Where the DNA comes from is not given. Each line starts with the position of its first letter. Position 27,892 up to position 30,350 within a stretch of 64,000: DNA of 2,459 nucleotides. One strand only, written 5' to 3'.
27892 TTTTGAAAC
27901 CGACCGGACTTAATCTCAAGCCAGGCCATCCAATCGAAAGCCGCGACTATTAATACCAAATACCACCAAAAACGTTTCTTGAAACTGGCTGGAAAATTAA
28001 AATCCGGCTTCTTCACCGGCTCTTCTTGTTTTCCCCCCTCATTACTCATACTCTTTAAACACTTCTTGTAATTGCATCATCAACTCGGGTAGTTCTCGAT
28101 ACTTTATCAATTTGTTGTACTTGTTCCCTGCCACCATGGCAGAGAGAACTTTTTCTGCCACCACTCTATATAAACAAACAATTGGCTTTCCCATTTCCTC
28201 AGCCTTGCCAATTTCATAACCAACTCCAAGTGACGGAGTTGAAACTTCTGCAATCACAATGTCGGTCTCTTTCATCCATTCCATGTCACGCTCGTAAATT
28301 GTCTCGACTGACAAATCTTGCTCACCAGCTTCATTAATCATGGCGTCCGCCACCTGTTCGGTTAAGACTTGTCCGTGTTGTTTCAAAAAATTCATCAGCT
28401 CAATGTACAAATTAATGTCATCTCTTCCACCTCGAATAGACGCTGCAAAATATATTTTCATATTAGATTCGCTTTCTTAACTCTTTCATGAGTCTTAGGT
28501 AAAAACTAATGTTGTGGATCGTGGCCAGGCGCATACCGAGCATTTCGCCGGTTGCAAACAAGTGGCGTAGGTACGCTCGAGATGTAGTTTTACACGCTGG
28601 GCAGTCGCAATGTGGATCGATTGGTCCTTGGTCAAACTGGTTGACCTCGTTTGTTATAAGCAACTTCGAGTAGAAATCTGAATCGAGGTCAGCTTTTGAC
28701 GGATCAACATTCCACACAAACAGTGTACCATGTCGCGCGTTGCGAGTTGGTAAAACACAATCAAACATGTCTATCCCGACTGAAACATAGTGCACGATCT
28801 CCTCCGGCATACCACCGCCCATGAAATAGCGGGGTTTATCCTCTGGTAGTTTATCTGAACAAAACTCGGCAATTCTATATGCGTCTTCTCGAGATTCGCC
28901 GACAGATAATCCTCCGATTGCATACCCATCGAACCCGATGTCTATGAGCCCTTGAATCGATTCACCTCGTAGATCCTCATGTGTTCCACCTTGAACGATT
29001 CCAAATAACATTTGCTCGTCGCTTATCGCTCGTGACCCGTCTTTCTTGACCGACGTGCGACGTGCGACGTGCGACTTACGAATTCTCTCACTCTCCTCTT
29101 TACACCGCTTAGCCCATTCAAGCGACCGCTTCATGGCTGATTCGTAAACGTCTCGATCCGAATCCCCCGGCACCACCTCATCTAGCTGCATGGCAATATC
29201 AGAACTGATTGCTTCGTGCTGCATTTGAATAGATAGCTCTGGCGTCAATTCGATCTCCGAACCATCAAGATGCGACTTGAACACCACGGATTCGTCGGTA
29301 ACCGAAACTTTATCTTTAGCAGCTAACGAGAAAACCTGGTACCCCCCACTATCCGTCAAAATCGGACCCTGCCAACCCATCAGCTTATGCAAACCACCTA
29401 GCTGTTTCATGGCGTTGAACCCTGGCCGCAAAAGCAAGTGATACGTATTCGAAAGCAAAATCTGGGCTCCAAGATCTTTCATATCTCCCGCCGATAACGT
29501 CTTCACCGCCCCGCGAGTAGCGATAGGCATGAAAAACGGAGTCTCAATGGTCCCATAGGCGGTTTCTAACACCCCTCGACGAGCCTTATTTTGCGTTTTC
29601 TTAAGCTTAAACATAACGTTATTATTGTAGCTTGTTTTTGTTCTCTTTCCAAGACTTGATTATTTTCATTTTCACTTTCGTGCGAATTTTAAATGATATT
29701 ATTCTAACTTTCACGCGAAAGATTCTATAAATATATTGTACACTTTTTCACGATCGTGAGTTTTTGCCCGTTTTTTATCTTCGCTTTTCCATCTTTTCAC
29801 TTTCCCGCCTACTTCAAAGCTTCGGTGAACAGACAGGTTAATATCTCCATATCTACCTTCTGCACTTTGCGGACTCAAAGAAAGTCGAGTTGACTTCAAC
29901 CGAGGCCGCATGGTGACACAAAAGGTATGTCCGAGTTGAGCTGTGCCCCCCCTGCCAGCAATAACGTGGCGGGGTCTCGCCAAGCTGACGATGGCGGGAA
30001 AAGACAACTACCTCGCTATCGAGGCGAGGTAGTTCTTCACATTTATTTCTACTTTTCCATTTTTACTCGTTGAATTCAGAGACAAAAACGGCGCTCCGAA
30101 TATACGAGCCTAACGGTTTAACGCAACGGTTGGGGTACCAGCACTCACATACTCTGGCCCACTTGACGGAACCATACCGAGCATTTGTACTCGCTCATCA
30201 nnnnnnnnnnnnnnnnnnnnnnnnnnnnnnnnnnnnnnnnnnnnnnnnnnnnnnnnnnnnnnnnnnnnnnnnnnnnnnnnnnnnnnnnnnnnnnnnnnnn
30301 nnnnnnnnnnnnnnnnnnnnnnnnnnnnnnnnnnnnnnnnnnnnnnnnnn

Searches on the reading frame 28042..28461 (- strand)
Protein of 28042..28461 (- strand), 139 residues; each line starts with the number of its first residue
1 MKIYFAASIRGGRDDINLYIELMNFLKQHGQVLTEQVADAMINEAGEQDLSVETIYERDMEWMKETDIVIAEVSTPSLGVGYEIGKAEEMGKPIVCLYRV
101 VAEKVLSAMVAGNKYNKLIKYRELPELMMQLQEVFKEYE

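Call 22: search_protein_families(library=pfam, proteins=[window:28042-28461:-])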
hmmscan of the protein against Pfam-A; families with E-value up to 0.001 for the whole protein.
window:28042-28461:- (139 aa): 1 family
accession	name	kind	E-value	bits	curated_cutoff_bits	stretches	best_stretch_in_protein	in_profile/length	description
PF05014.21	Nuc_deoxyrib_tr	-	1.1e-15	58.2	28.8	1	3-103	1-102/117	Nucleoside 2-deoxyribosyltransferase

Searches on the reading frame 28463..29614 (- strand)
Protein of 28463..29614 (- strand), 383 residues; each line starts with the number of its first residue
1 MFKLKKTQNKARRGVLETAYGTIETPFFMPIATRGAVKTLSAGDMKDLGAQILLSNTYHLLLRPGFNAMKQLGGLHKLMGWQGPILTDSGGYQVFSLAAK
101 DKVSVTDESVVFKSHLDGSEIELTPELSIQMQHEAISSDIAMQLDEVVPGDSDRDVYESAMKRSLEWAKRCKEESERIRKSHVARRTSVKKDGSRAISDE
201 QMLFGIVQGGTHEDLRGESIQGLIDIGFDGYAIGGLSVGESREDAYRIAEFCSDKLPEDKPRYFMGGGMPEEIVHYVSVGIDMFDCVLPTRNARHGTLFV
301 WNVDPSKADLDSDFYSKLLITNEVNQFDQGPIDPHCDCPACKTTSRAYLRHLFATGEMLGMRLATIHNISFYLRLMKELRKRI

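Call 22: search_protein_families(library=pfam, proteins=[window:28463-29614:-])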
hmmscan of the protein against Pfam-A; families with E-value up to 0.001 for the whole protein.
window:28463-29614:- (383 aa): 1 family
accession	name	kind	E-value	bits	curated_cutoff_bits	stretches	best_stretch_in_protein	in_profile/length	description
PF01702.25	TGT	-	6.6e-137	456.8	26.3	1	10-383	2-339/357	Queuine tRNA-ribosyltransferase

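Call 42: find_homologous_proteins(query=window:28463-29614:-, max_evalue=1e-100)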
Query window:28463-29614:- (383 aa): 1178 proteins with E <= 1e-100 among 8000 candidates; the best 120 are listed.
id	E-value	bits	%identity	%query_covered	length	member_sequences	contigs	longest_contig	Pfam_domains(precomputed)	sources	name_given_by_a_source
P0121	1.3e-257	872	100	100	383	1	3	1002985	PF01702.26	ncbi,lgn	-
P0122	6.7e-201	685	80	100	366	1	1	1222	PF01702.26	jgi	jgi:queuine tRNA-ribosyltransferase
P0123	9.2e-196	668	78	100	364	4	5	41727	PF01702.26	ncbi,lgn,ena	-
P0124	2.0e-193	661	74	100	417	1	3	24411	PF01702.26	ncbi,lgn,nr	ncbi:MAG: tRNA guanosine(34) transglycosylase Tgt [Candidatus Uhrbacteria bacterium]|nr:tRNA guanosi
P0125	6.5e-192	656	76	100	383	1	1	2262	PF01702.26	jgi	jgi:queuine tRNA-ribosyltransferase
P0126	1.9e-191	654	77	96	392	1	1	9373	PF01702.26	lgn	-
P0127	3.6e-191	653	74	100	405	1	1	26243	PF01702.26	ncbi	-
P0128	1.7e-189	648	75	100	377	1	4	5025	PF01702.26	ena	-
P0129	3.9e-189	647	74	100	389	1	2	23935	PF01702.26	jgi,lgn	-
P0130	1.0e-188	645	73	100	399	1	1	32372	PF01702.26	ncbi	-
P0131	4.3e-186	637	74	100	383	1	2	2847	PF01702.26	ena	-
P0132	1.0e-180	619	71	100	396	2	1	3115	PF01702.26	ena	-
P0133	8.3e-177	606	76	93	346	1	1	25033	PF01702.26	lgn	-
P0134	1.4e-163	563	67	100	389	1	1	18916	PF01702.26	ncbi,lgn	-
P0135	1.5e-163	562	66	99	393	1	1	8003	PF01702.26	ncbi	-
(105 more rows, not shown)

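Call 43: find_encoding_contigs(protein=P0121, flank=10000, max_places=6)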
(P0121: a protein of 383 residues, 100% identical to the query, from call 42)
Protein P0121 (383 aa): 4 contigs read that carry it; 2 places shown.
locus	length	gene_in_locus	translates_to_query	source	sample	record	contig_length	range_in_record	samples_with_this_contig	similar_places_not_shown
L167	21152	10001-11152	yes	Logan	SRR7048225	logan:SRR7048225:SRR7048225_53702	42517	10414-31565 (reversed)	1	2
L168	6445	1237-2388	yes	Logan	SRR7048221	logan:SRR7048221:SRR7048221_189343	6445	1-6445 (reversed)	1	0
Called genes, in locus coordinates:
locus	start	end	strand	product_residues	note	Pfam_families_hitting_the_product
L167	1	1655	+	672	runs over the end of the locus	PF00270:DEAD (faint), PF04851:ResIII, PF13604:AAA_30 (faint), PF17757:UvrB_inter, PF27431:UvrB_3rd, PF00271:Helicase_C, PF12344:UvrB, PF02151:UVR (weak)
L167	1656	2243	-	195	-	-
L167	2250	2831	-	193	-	-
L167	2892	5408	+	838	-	PF00005:ABC_tran (faint), PF02463:SMC_N (faint), PF03193:RsgA_GTPase (faint), PF13191:AAA_16 (faint), PF13304:AAA_21 (faint), PF13555:AAA_29 (faint), PF20703:nSTAND1 (faint), PF17760:UvrA_inter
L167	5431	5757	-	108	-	-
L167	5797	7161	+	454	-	PF01541:GIY-YIG (weak), PF27096:UvrC_M, PF02151:UVR (weak), PF08459:UvrC_RNaseH_dom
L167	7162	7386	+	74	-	-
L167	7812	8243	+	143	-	PF02381:MraZ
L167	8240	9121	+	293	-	PF01795:Methyltransf_5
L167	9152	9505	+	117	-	PF19579:FtsL_2 (weak)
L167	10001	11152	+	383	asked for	PF01702:TGT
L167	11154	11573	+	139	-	PF05014:Nuc_deoxyrib_tr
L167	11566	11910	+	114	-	-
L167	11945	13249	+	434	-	PF00041:fn3 (faint), PF04773:FecR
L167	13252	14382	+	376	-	-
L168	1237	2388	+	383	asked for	PF01702:TGT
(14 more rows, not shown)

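Call 46: find_encoding_contigs(protein=P0123, flank=4000, max_places=3)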
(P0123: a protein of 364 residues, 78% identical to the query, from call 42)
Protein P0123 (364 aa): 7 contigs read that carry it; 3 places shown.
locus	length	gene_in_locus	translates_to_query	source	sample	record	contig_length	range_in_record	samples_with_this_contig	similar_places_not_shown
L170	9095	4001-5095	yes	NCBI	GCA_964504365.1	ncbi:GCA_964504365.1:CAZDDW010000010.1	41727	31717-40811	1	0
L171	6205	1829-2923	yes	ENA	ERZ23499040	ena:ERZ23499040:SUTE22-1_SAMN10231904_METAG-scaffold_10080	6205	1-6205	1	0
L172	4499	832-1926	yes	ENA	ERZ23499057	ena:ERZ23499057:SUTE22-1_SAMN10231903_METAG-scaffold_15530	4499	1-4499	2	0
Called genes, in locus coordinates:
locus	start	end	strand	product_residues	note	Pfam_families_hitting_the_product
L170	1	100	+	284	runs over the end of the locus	PF01797:Y1_Tnp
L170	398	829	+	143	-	PF02381:MraZ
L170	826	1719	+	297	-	PF01795:Methyltransf_5, PF13649:Methyltransf_25 (faint)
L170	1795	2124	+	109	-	PF04977:DivIC (faint)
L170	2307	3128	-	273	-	-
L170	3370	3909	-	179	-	-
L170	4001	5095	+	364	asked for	PF01702:TGT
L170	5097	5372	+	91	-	-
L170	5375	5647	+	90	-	-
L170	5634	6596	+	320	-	PF00135:COesterase, PF20434:BD-FAE, PF01738:DLH (faint), PF07859:Abhydrolase_3, PF00326:Peptidase_S9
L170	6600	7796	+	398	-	PF05935:Arylsulfotrans, PF14269:Arylsulfotran_2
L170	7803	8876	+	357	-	-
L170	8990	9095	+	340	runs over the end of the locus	?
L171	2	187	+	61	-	?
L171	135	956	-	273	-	-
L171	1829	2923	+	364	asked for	PF01702:TGT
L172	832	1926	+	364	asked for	PF01702:TGT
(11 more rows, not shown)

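Call 47: find_encoding_contigs(protein=P0133, flank=4000, max_places=2)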
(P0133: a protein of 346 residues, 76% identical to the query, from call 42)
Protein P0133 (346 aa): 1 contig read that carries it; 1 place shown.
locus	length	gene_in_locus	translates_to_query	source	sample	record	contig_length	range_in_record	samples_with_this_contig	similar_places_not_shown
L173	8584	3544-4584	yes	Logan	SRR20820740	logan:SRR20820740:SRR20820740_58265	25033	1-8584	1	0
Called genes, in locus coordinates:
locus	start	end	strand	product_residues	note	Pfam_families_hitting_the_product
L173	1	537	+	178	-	?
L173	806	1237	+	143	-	PF02381:MraZ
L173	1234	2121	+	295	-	PF01795:Methyltransf_5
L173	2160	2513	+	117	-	-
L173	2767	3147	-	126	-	-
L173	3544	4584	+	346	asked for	PF01702:TGT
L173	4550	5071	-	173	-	-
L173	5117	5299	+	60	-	-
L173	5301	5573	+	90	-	-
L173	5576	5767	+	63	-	-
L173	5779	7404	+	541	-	PF04773:FecR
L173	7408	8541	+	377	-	-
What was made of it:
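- In relatives the ftsL-tgt interval holds small ORFs (calls 46, 47).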

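Call 48: find_encoding_contigs(protein=P0127, flank=4000, max_places=2)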
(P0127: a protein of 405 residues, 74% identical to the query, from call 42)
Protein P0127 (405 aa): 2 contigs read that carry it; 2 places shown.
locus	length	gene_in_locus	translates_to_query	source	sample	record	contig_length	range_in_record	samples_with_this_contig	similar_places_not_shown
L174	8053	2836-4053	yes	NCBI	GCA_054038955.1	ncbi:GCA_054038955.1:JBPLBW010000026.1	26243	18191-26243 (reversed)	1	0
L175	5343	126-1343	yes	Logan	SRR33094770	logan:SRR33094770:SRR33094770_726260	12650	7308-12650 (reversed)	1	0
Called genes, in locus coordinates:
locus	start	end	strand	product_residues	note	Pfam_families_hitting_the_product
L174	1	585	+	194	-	?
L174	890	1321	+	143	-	PF02381:MraZ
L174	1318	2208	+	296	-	PF01795:Methyltransf_5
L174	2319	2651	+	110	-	PF19579:FtsL_2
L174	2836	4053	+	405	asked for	PF01702:TGT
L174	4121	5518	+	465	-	PF04773:FecR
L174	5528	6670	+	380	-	-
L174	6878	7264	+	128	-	-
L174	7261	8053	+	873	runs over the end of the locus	PF13401:AAA_22 (faint), PF00158:Sigma54_activat (faint), PF00004:AAA, PF17871:AAA_lid_9, PF00004:AAA (weak), PF07724:AAA_2, PF07728:AAA_5, PF10431:ClpB_D2-small, +2 more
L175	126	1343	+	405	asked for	PF01702:TGT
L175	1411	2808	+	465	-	PF04773:FecR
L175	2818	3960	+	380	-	-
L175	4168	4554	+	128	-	-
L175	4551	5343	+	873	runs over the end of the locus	PF13401:AAA_22 (faint), PF00158:Sigma54_activat (faint), PF00004:AAA, PF17871:AAA_lid_9, PF00004:AAA (weak), PF07724:AAA_2, PF07728:AAA_5, PF10431:ClpB_D2-small, +2 more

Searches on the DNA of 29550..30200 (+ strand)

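Call 9: search_rna_families(source=window, start=29550, end=30200, threshold=evalue, max_evalue=10, show_alignments=3)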
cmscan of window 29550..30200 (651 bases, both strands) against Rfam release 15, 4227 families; matches with E-value up to 10: 4.
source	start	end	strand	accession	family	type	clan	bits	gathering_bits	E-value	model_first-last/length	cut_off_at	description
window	29668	29724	-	RF02528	SSRC41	Gene; sRNA;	-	22.4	60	2.5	1-111/111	no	Streptococcus sRNA SSRC41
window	29998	30117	-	RF01772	rnk_pseudo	Cis-reg; leader;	-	21.4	55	0.35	1-108/108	no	Pseudomonas rnk leader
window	29990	30031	+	RF00624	P9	Gene;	-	14.4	43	2.3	32-73/74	no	Pseudomonas sRNA P9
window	29579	29640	+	RF01488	rli49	Gene; sRNA;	-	14.4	40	6.6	11-71/163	no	Listeria sRNA rli49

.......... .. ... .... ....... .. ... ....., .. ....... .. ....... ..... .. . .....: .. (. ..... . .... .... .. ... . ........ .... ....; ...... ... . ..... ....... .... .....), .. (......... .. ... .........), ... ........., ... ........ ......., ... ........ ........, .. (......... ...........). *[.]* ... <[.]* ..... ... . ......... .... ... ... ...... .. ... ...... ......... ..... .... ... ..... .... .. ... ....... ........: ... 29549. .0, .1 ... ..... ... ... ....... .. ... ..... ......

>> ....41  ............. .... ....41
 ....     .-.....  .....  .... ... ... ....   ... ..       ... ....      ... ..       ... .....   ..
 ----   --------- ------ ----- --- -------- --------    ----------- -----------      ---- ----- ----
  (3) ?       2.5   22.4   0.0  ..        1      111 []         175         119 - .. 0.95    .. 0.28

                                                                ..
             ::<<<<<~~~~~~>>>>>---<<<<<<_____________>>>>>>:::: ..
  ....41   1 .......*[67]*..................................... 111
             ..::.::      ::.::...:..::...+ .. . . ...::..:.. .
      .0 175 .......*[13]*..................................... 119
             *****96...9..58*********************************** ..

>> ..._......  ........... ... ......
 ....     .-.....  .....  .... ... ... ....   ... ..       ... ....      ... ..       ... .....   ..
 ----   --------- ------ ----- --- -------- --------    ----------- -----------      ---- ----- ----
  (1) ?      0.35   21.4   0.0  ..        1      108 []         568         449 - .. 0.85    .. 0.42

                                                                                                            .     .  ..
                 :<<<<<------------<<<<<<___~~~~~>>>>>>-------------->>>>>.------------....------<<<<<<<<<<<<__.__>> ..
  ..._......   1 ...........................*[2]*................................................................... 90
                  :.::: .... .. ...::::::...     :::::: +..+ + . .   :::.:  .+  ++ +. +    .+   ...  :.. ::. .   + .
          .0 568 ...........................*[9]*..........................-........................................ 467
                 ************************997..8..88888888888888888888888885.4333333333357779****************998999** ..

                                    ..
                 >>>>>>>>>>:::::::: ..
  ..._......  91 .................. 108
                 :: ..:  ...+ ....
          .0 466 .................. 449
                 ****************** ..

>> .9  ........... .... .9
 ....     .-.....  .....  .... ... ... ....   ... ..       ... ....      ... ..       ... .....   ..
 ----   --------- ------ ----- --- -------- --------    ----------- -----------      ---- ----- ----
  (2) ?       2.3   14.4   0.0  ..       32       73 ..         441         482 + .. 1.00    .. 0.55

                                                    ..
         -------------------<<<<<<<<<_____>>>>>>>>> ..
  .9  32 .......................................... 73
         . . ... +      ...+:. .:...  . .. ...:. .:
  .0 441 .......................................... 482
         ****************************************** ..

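Call 65: search_rna_families(source=window, start=29790, end=30040, threshold=evalue, max_evalue=10)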
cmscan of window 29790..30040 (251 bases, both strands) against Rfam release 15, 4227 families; matches with E-value up to 10: 1.
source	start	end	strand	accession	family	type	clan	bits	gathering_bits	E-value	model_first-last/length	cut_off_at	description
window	29990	30031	+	RF00624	P9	Gene;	-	14.4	43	0.9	32-73/74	no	Pseudomonas sRNA P9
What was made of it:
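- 29797..30003 (.): GC-rich core of 'D': a 205-nt window-specific insert closed by the inverted repeat 29801-29816 / 29986-30001. It is predicted to form a multi-stem fold on either strand. No Rfam match (calls 9, 65).
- There is no Rfam match (calls 9, 65).
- Tried and rejected: SRP RNA for D. Only the 10-mer matches, and no SRP model hits (calls 9, 65).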

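Call 66: search_dna_similar(query=window:29780-30060:+, collection=plasmids, mode=distant, max_evalue=1, max_rows=10)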
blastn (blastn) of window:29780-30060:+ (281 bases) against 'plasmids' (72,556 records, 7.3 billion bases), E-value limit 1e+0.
No match.

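Call 67: search_dna_similar(query=window:29780-30060:+, collection=phages, mode=distant, max_evalue=1, max_rows=10)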
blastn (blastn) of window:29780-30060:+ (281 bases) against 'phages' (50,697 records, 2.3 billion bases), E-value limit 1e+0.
Records with a match: 2; places in all: 2; records where one place covers at least 80% of the query: 0.
Best place of each record, by identity: >=99% 1; 90-95% 1.
By first word of the organism name: Bacteriophage 1; Klebsiella 1.
By host as written in the record: - 1; Klebsiella pneumoniae 4727 1.
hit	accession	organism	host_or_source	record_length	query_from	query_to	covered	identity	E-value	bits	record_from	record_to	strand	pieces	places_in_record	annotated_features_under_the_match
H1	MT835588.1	Bacteriophage sp.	human fecal samples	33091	253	278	9%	92.9%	9e-1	40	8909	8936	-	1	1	record has no annotation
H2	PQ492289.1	Klebsiella phage vB_KpnS_p4727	Klebsiella pneumoniae 4727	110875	40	60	7%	100.0%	9e-1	39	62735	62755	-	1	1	record has no annotation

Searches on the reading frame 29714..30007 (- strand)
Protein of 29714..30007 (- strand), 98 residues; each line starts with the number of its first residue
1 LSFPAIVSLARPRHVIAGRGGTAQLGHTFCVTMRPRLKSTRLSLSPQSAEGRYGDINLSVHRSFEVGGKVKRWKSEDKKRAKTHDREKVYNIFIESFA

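Call 76: search_protein_representatives(protein=window:29714-30007:-)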
Query: 98 residues. Proteins with E-value up to 0.001 (for the whole library): 15; up to 1e-10: 1; up to 1e-30: 0. The best 15 are listed.
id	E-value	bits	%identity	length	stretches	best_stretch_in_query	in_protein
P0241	1.6e-23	98.8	28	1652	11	19-79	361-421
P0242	1.1e-10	57.7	35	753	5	20-82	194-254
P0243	9.9e-08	48.2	32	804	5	18-75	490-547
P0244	1.5e-07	47.7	33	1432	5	20-76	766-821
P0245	1.1e-06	44.8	39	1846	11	46-80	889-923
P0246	3.4e-06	43.3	28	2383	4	20-76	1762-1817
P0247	5.3e-06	42.7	32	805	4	18-80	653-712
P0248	1.3e-05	41.4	30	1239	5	19-78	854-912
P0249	2.3e-05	40.7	32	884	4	18-75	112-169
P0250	2.8e-05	40.3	35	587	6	17-79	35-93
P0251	5.3e-05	39.5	28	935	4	40-86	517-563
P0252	6.8e-05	39.1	33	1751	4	19-77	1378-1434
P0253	2.6e-04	37.3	35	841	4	42-79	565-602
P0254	2.9e-04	37.1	35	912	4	42-79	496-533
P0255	7.9e-04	35.7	29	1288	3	19-78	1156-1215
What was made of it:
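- On IPT/TIG-repeat protein (as a pseudogene relic, D ORF): The summed phmmer E-value is 1.6e-23 (call 76).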

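Call 77: search_protein_families(library=pfam, proteins=[P0241, P0242, P0243, P0244, P0250, window:29714-30007:-], max_evalue=0.01)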
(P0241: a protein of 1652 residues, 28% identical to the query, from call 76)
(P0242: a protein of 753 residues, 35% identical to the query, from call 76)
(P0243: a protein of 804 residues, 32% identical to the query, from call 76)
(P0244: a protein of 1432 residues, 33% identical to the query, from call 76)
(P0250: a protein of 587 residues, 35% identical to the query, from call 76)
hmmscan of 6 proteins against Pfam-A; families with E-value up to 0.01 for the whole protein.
P0241 (1652 aa): 1 family
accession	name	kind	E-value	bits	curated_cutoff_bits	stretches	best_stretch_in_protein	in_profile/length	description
PF20144.5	TIG_SUH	-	3.9e-06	27.4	24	0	1344-1390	14-60/94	TIG domain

P0242 (753 aa): 1 family
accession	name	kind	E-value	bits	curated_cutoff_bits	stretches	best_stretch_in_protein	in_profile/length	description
PF01833.30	TIG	-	5.2e-36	122.9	20.9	5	393-477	1-83/84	IPT/TIG domain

P0243 (804 aa): 8 families
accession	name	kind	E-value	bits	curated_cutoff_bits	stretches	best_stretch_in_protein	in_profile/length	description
PF01833.30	TIG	-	5.7e-41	138.8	20.9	6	232-317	1-84/84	IPT/TIG domain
PF15780.11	ASH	-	7.8e-07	29.6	27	1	138-215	11-91/98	Abnormal spindle-like microcephaly-assoc'd, ASPM-SPD-2-Hydin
PF00582.32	Usp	-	1.1e-06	29.6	24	0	276-333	12-68/141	Universal stress protein family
PF18614.7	RNase_II_C_S1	-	1.9e-06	28.1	26.6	0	273-294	32-53/59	RNase II-type exonuclease C-terminal S1 domain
PF22073.2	Cep192_D4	-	1.7e-05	25.4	35.5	1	140-215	10-95/112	Cep192 domain 4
PF22544.2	HYDIN_VesB_CFA65-like_Ig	-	2.1e-05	25.1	25.5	1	141-216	10-88/100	HYDIN/CFA65/VesB-like, Ig-like domain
PF25249.1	Ig_CFAP65_7th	-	4.2e-05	23.8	28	0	182-216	53-87/120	CFAP65, seventh Ig-like domain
PF00041.27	fn3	-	0.0024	18.5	25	0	31-116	9-73/84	Fibronectin type III domain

P0244 (1432 aa): 3 families
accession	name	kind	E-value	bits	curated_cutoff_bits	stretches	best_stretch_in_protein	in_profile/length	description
PF24157.1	DUF7408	-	0.0012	19.3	27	1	241-277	119-155/174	Domain of unknown function (DUF7408)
PF24328.1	DUF7498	-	0.0032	18.5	27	0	1190-1236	34-80/97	Domain of unknown function (DUF7498)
PF20144.5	TIG_SUH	-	0.0079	16.8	24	0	799-842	14-57/94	TIG domain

P0250 (587 aa): 5 families
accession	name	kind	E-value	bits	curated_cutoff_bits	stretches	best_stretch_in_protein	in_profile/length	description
PF01833.30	TIG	-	8.5e-52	173.5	20.9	6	143-228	1-84/84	IPT/TIG domain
PF20144.5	TIG_SUH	-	7.6e-07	29.7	24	0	159-202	15-58/94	TIG domain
PF17112.10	Tom6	-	5.6e-05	23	18.8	0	68-82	15-29/45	Mitochondrial import receptor subunit Tom6, fungal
PF13554.12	Phage_tail_terminator_5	-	5.7e-05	23.7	27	0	95-131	40-75/127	Phage tail terminator protein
PF07577.16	DUF1547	-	0.0099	16.7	25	0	109-130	37-58/60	Domain of Unknown Function (DUF1547)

window:29714-30007:- (98 aa): 0 families

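Call 79: search_protein_families(library=pfam, proteins=[window:29714-30007:-], max_evalue=10)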
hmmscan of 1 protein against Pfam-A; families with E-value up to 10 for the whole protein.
window:29714-30007:- (98 aa): 1 family
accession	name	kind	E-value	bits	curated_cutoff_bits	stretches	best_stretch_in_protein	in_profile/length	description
PF23360.2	BBS7_GAE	-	0.22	12.1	28.1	1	23-60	58-95/109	BBS7 GAE domain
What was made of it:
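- Pfam TIG is not hit even at E<=10 (call 79).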

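Call 86: search_protein_families(library=phrogs, proteins=[window:29714-30007:-], max_evalue=1)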
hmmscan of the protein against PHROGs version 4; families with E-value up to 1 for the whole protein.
window:29714-30007:- (98 aa): 0 families
